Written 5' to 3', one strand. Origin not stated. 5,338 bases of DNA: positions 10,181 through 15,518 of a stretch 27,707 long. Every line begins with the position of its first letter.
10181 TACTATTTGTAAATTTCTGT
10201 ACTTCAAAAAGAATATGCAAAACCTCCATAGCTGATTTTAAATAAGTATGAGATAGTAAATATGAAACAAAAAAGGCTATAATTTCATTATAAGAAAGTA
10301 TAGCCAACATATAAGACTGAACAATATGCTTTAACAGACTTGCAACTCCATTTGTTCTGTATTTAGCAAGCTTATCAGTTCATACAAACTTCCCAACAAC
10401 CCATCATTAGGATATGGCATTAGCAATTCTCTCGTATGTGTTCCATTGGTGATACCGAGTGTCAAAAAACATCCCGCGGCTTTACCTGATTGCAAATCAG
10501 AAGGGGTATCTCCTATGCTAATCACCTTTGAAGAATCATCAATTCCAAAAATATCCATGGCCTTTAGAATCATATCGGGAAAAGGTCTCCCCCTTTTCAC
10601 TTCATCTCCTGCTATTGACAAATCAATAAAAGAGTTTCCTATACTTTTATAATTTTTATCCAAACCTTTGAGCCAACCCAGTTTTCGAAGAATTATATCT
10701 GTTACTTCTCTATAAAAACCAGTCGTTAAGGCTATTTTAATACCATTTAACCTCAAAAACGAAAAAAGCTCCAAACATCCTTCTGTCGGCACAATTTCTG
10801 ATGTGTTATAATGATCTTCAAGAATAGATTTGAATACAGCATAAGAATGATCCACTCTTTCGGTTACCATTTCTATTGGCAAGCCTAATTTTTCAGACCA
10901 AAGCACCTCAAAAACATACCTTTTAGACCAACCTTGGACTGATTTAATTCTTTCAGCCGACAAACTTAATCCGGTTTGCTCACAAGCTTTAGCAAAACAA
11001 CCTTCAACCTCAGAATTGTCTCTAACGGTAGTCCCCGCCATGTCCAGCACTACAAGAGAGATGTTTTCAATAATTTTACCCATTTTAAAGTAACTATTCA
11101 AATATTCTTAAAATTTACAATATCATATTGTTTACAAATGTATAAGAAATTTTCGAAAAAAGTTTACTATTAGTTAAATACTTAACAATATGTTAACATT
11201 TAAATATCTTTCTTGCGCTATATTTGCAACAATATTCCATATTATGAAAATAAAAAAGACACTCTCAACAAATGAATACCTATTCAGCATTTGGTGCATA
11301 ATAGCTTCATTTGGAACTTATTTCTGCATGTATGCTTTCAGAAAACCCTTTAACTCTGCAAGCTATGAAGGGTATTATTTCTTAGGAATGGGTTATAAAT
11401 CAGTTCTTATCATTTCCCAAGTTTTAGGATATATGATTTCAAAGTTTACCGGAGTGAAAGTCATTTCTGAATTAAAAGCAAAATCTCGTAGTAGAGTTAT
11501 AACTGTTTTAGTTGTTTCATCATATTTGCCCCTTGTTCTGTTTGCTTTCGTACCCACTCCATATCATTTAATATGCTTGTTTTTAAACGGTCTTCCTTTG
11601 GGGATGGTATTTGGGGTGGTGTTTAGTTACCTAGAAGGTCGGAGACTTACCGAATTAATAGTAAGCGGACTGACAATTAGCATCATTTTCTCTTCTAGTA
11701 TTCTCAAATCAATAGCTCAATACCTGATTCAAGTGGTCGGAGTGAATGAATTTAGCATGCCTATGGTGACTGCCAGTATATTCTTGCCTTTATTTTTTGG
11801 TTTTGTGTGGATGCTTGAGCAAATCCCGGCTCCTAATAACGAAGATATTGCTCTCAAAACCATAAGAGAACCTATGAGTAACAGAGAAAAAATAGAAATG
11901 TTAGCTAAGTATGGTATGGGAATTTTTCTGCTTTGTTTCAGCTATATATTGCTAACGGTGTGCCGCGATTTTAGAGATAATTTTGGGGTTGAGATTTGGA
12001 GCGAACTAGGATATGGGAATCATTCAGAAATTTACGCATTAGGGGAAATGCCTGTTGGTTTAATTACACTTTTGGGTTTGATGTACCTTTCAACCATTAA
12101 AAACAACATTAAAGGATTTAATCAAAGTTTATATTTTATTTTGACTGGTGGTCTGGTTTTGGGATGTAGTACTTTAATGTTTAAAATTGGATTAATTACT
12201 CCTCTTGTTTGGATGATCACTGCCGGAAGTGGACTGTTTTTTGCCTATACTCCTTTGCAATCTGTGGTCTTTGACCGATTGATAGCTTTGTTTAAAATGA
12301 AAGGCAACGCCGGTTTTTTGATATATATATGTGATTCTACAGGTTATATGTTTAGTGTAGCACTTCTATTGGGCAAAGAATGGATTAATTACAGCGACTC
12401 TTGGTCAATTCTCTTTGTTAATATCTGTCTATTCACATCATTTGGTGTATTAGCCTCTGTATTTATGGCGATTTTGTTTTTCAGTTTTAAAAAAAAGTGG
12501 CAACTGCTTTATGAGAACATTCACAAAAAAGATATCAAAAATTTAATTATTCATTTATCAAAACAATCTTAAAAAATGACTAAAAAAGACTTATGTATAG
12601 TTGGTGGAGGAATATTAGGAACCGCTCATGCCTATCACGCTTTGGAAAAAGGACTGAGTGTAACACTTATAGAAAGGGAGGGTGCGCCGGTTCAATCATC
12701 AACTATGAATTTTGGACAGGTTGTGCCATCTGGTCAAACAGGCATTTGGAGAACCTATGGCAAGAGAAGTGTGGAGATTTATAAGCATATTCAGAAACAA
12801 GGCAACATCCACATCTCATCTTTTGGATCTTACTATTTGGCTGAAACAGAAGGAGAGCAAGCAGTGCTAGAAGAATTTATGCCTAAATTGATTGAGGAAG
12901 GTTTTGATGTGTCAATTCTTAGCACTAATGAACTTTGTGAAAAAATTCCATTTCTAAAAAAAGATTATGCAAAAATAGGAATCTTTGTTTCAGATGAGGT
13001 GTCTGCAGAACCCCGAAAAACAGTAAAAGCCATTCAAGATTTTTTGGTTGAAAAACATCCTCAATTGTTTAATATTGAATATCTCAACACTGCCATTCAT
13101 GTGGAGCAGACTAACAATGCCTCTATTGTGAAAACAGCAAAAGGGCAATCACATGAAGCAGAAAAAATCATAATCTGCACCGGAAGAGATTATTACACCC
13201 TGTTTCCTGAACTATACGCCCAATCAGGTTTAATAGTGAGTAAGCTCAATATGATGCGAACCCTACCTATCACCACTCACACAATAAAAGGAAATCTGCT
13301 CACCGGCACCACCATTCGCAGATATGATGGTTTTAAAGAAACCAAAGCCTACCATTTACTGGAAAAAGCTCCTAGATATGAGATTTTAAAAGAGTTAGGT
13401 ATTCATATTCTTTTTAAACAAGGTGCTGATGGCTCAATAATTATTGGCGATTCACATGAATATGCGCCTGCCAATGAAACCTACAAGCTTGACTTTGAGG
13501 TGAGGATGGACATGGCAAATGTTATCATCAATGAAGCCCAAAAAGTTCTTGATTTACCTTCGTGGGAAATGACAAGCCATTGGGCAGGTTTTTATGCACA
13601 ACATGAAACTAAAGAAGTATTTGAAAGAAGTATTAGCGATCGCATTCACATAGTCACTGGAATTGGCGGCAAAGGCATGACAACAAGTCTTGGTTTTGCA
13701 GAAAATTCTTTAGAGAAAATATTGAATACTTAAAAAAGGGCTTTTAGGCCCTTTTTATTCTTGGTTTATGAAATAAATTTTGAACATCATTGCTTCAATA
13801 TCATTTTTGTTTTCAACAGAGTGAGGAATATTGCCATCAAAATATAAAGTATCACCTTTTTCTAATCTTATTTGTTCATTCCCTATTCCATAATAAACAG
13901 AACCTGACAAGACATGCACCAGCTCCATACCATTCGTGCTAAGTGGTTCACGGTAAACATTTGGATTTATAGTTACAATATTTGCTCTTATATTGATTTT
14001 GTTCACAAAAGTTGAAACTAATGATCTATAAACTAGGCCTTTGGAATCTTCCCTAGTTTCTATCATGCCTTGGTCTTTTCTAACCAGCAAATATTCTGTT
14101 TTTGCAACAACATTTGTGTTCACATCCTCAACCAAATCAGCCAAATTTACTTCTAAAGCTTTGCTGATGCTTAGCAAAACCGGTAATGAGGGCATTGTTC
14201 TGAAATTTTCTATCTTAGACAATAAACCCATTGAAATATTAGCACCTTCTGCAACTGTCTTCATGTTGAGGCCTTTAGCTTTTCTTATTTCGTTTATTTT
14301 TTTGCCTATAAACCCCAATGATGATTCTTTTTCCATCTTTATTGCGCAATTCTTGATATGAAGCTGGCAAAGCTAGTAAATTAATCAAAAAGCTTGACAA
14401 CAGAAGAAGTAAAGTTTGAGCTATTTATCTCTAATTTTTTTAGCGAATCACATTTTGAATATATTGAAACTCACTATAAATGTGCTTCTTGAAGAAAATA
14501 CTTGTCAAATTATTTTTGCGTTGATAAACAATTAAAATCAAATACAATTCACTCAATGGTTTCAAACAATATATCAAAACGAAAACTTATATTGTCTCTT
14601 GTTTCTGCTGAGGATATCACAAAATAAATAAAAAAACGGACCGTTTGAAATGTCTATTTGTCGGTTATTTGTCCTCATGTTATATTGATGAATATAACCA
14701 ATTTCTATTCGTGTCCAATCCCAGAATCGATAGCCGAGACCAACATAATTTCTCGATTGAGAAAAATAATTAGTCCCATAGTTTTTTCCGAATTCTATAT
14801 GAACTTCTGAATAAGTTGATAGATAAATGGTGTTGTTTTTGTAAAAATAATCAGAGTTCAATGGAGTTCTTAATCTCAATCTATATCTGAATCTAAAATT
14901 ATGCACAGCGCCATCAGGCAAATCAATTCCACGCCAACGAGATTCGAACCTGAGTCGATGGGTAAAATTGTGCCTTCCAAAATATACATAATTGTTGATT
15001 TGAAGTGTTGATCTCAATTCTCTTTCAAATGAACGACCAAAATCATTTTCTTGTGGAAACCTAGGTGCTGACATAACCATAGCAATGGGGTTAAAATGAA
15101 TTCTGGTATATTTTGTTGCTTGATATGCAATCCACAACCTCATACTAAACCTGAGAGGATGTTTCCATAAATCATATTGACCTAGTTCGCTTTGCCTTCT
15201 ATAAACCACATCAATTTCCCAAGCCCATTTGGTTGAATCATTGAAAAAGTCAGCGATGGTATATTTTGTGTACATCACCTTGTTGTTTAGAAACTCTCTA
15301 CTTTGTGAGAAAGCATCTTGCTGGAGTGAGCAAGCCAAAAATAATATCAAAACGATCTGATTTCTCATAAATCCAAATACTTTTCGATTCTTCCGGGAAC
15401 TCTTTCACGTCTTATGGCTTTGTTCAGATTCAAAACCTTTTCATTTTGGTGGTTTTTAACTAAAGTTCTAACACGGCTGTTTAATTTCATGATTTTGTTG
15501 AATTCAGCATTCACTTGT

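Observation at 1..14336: Candidate PUL-like phosphonate utilisation locus coupling T9SS surface proteins, a SusD-less TonB receptor and an oxidase/phosphonatase core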

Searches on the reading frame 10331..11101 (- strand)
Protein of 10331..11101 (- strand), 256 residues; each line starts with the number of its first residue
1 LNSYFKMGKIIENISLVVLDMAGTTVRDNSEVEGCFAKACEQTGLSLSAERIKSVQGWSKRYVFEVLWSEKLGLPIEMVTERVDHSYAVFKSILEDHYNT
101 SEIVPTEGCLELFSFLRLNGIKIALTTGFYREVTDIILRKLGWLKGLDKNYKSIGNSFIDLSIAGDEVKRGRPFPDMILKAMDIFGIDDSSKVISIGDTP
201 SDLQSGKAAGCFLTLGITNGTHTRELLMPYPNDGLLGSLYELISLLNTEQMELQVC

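Call 3: search_protein_families(library=pfam, proteins=[window:10331-11101:-], max_evalue=0.01)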
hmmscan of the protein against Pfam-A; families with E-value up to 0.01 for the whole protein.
window:10331-11101:- (256 aa): 4 families
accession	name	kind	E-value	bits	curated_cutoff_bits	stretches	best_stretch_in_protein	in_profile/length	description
PF00702.32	Hydrolase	-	4.2e-18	66.9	26.4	1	14-210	1-191/191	haloacid dehalogenase-like hydrolase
PF13419.12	HAD_2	-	6.4e-16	59.4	23.8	1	18-211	2-173/178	Haloacid dehalogenase-like hydrolase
PF13242.12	Hydrolase_like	-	1.8e-05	25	22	1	170-241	2-74/75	HAD-hyrolase-like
PF12710.13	HAD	-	0.0073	17.2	27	1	18-204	2-186/189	haloacid dehalogenase-like hydrolase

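Call 4: search_protein_families(library=ncbifam, proteins=[window:10331-11101:-], max_evalue=0.01)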
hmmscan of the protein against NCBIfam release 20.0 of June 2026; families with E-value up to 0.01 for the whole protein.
window:10331-11101:- (256 aa): 21 families
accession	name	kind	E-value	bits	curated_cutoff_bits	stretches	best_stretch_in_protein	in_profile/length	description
TIGR03351.1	PhnX-like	hypoth_equivalog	9e-53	179.5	218.9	1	14-246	1-219/220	phosphonatase-like hydrolase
TIGR01422.2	phosphonatase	equivalog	9.6e-26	90.6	220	1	14-221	1-203/251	phosphonoacetaldehyde hydrolase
TIGR01454.1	AHBA_synth_RP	hypoth_equivalog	4.8e-12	45.9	246.65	1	72-228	53-186/205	AHBA synthesis associated protein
NF009695.0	PRK13222.1-2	equivalog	2.5e-10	40.2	225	1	11-248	3-224/226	phosphoglycolate phosphatase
NF009804.0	PRK13288.1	equivalog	5.1e-10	39.2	218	1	14-249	3-213/215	pyrophosphatase PpaX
TIGR01449.2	PGP_bact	equivalog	1.1e-09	38.2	180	1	18-246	2-213/213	phosphoglycolate phosphatase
NF053653.1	InDiPhoBT2121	equivalog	1.6e-09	37.7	245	1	16-243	3-212/216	inorganic diphosphatase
TIGR02009.1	PGMB-YQAB-SF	subfamily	8.9e-09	35.8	153.35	1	17-212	4-182/186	beta-phosphoglucomutase family hydrolase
NF009694.0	PRK13222.1-1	equivalog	1.8e-07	30.7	415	1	158-246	153-239/252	phosphoglycolate phosphatase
NF009697.0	PRK13222.1-4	equivalog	5.9e-07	29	327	1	158-252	136-228/232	phosphoglycolate phosphatase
NF009698.0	PRK13223.1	equivalog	3.6e-06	26.4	466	1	16-212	15-196/272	phosphoglycolate phosphatase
TIGR01990.1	bPGM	equivalog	2.1e-05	24.6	189.4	1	18-212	5-182/187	beta-phosphoglucomutase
NF009696.0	PRK13222.1-3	equivalog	4.4e-05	23.2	359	1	161-211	132-181/223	N-acetylmuramic acid 6-phosphate phosphatase MupP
NF046057.1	bifunc_MtlD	equivalog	5.1e-05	21.9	800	1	104-211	91-186/683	bifunctional mannitol-1-phosphate dehydrogenase/phosphatase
TIGR00338.1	serB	equivalog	0.00011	21.9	144.15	1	101-213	82-191/219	phosphoserine phosphatase SerB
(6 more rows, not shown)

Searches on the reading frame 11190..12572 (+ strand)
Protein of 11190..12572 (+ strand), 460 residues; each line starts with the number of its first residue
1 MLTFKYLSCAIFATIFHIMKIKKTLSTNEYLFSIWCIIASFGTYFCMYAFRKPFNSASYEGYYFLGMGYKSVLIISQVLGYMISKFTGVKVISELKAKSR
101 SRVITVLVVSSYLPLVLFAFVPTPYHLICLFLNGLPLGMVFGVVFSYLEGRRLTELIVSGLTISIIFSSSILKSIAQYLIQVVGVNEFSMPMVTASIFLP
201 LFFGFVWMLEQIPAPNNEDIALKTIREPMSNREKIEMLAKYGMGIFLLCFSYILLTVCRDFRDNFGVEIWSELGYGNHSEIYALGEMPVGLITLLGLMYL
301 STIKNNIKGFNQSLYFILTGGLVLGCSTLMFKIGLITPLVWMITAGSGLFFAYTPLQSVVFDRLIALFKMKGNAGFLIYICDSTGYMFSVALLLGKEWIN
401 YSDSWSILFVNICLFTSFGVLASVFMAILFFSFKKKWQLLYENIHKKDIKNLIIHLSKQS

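Call 3: search_protein_families(library=pfam, proteins=[window:11190-12572:+], max_evalue=0.01)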
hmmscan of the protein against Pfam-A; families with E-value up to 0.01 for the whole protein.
window:11190-12572:+ (460 aa): 1 family
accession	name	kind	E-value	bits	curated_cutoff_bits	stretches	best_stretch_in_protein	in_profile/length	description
PF18943.6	DUF5690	-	1e-135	453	25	1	53-432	1-380/382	Family of unknown function (DUF5690)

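Call 4: search_protein_families(library=ncbifam, proteins=[window:11190-12572:+], max_evalue=0.01)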
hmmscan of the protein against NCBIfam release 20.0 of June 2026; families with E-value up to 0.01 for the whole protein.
window:11190-12572:+ (460 aa): 0 families

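Call 62: search_solved_structures(query=window:11190-12572:+, max_evalue=1, show_alignments=1)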
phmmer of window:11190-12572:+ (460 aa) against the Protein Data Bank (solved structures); distinct sequences matched with E-value up to 1: 0.

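Call 64: search_protein_families(library=pfam, proteins=[window:11190-12572:+], max_evalue=10)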
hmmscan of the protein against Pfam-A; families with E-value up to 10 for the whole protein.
window:11190-12572:+ (460 aa): 1 family
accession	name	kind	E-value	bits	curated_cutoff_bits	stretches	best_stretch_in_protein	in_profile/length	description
PF18943.6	DUF5690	-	1e-135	453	25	1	53-432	1-380/382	Family of unknown function (DUF5690)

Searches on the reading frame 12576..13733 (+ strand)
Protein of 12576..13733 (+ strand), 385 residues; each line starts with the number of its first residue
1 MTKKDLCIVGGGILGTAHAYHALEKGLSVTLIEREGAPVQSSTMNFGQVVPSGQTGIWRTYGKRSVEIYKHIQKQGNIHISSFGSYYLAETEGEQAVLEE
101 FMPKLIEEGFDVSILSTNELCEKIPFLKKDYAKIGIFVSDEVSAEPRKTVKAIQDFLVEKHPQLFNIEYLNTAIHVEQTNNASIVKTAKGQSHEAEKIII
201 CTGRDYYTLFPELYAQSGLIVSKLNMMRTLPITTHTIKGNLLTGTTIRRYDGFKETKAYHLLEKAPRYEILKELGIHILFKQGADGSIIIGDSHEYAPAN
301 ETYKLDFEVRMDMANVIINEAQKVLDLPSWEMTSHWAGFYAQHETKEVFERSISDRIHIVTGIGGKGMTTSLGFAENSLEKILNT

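Call 3: search_protein_families(library=pfam, proteins=[window:12576-13733:+], max_evalue=0.01)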
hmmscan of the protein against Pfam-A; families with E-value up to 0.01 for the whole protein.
window:12576-13733:+ (385 aa): 7 families
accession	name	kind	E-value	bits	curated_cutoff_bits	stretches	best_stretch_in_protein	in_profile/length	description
PF01266.30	DAO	-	2.1e-35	123.3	27.9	1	5-376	1-348/353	FAD dependent oxidoreductase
PF07992.20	Pyr_redox_2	-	3.4e-06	27.2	26.1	1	5-40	2-31/291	Pyridine nucleotide-disulphide oxidoreductase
PF12831.13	FAD_oxidored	-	7.4e-05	22.7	27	1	5-78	1-74/416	FAD dependent oxidoreductase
PF13450.12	NAD_binding_8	-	0.0003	21.4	21.9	1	8-38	1-31/68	NAD(P)-binding Rossmann-like domain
PF01134.28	GIDA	-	0.0015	18.1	22.1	0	5-49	1-38/391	Glucose inhibited division protein A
PF13738.12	Pyr_redox_3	-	0.0017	18.1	30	0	7-41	168-202/305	Pyridine nucleotide-disulphide oxidoreductase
PF13454.12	NAD_binding_9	-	0.0032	17.9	21.8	0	159-203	108-153/155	FAD-NAD(P)-binding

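Call 4: search_protein_families(library=ncbifam, proteins=[window:12576-13733:+], max_evalue=0.01)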
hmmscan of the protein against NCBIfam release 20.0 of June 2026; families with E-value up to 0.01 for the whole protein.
window:12576-13733:+ (385 aa): 31 families (the best 25 are shown)
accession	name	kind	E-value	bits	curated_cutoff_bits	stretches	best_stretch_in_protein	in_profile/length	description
TIGR03364.1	HpnW_proposed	hypoth_equivalog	6.6e-106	354.4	285.1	1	5-377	2-365/365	TIGR03364 family FAD-dependent oxidoreductase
TIGR02352.1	thiamin_ThiO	equivalog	6.8e-15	55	250.8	1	7-215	2-216/351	glycine oxidase ThiO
NF008726.1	PRK11728.1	equivalog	7.6e-10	38.2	299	1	5-203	2-199/389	L-2-hydroxyglutarate oxidase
TIGR03197.1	MnmC_Cterm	equivalog_domain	1.8e-09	37.1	174.2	1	7-211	3-208/400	FAD-dependent 5-carboxymethylaminomethyl-2-thiouridine(34) oxidoreductase MnmC1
NF008425.0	PRK11259.1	equivalog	5.3e-08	32.2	257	1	2-213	3-212/377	N-methyl-L-tryptophan oxidase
NF033460.1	glycerol3P_ox_II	equivalog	8.5e-08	31.7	460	1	4-204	2-206/361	type 2 glycerol-3-phosphate oxidase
TIGR01377.1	soxA_mon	subfamily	4.3e-07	29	479.65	1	5-204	2-198/381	amino oxidase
NF050086.1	pipecolate_AmaA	exception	1.2e-06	27.5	600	1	3-50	25-72/425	L-pipecolate oxidase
NF002480.1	PRK01747.1-1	equivalog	1.8e-06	26.7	540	1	3-210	248-456/645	bifunctional tRNA (5-methylaminomethyl-2-thiouridine)(34)-methyltransferase MnmC2/FAD-dependent 5-carboxymethylaminomethyl-2-thiouridine(34)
NF001933.0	PRK00711.1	subfamily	1.1e-05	24.7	383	1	6-52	3-50/429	D-amino acid dehydrogenase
TIGR02032.1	GG-red-SF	subfamily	1.6e-05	24.7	158.8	1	5-38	2-35/297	geranylgeranyl reductase family protein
NF002481.1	PRK01747.1-2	equivalog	2.6e-05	23.3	600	1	3-213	238-427/611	bifunctional tRNA (5-methylaminomethyl-2-thiouridine)(34)-methyltransferase MnmC2/FAD-dependent 5-carboxymethylaminomethyl-2-thiouridine(34)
NF009074.0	PRK12409.1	equivalog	3.6e-05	23.1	494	1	5-59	3-57/410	D-amino acid dehydrogenase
TIGR01292.1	TRX_reduct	equivalog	0.00015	20.7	343.45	0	165-205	70-111/300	thioredoxin-disulfide reductase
TIGR03140.1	AhpF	equivalog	0.00053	18.6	502.9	0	3-46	212-255/515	alkyl hydroperoxide reductase subunit F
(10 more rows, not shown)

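Call 13: find_related_loci(query=window:12576-13733:+, collection=genome_contigs, flank=10000)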
Query window:12576-13733:+ (385 aa) in genome_contigs; peptide patterns used: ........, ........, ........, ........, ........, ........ (x = any residue, [..] = any of these).
65 stretches matched a pattern; 1 encode a relative of the query (tblastn E <= 1e-3); 1 distinct loci.
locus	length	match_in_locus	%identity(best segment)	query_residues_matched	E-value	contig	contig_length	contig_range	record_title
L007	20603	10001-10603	21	4-203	4e-6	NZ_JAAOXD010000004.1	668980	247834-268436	Arthrobacter ipis strain IA7 Scaffold_4, whole genome shotgun sequence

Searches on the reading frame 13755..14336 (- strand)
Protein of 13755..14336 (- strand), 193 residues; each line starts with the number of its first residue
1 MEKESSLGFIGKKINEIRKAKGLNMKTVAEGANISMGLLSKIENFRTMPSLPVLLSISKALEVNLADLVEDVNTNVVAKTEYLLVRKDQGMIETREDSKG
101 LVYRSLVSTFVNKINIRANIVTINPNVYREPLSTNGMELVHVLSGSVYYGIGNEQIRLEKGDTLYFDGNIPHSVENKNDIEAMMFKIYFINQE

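Call 3: search_protein_families(library=pfam, proteins=[window:13755-14336:-], max_evalue=0.01)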
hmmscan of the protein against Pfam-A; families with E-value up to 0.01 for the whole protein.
window:13755-14336:- (193 aa): 7 families
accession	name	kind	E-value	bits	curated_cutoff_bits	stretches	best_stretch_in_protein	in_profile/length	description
PF07883.17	Cupin_2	-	1.4e-10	41.2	27.2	1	120-186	2-68/70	Cupin domain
PF01381.28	HTH_3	-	3.4e-10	40.3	23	1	15-68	2-55/55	Helix-turn-helix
PF13443.12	HTH_26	-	7.6e-08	32.9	22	1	13-72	1-61/63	Cro/C1-type HTH DNA-binding domain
PF12844.13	HTH_19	-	8e-08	32.5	30.2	1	11-69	1-59/64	Helix-turn-helix domain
PF00190.28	Cupin_1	-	8.7e-05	22.6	22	1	109-191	24-116/151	Cupin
PF13560.12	HTH_31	-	0.00012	22.8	27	1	16-67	8-60/64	Helix-turn-helix domain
PF02311.25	AraC_binding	-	0.0013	19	21.1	1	129-185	16-72/135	AraC-like ligand binding domain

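Call 4: search_protein_families(library=ncbifam, proteins=[window:13755-14336:-], max_evalue=0.01)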
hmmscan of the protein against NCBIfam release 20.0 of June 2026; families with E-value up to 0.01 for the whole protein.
window:13755-14336:- (193 aa): 12 families
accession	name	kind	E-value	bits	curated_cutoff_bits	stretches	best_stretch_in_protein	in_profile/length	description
NF007408.0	PRK09943.1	equivalog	1e-10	41.5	211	1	10-179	8-171/185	HTH-type transcriptional regulator PuuR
NF006015.0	PRK08154.1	subfamily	1.9e-09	37.1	204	1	3-86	24-104/314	anaerobic benzoate catabolism transcriptional regulator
NF041677.1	trans_regClgR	equivalog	1.4e-08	34.8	170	1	10-80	9-79/113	transcriptional regulator ClgR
NF041951.1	phage_RstR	subfamily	1.1e-07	32.1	80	1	10-91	3-84/108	RstR family transcriptional repressor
NF046032.1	TransRegSlrRBacil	equivalog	1.6e-07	31.5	250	1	10-70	2-63/149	HTH-type transcriptional regulator SlrR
NF010465.0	PRK13890.1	equivalog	5.4e-06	26.5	96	1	17-73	13-69/121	conjugal transfer protein TrbA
NF047948.1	male_kill_WMK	equivalog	3.2e-05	23.5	300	1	4-108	157-260/300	WO male-killing family protein Wmk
TIGR00270.2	TIGR00270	equivalog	5.2e-05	23.1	110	1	12-75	78-141/159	multiprotein bridging factor aMBF1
NF052239.1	antitox_spr1629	equivalog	0.00012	21.3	335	1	9-115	2-109/377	spr1629 family repressor/antitoxin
NF038139.1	Reg_Aceta_RamB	equivalog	0.00036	19.3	700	1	9-91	2-84/465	acetate metabolism transcriptional regulator RamB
TIGR03070.1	couple_hipB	subfamily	0.00065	19.6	71.65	1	10-64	3-57/58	type II toxin-antitoxin system Y4mF family antitoxin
NF003162.0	PRK04140.1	equivalog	0.0016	17.5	263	1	11-73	128-190/317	transcriptional regulator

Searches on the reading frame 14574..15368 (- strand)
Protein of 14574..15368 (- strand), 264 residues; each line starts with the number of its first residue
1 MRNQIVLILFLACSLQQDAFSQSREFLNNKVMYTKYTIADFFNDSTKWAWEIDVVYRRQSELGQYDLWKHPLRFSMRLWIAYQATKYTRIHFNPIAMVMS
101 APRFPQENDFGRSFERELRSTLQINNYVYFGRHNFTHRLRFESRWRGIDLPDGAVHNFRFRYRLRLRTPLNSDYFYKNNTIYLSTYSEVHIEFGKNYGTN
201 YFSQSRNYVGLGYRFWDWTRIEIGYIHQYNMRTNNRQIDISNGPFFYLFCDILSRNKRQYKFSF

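Call 5: search_protein_families(library=pfam, proteins=[window:14574-15368:-], max_evalue=0.001)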
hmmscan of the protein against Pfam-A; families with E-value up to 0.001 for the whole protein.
window:14574-15368:- (264 aa): 1 family
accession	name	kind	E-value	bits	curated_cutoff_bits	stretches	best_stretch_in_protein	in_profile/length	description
PF10677.15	DUF2490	-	5.9e-26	91.8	29.8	1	33-237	4-184/186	Protein of unknown function (DUF2490)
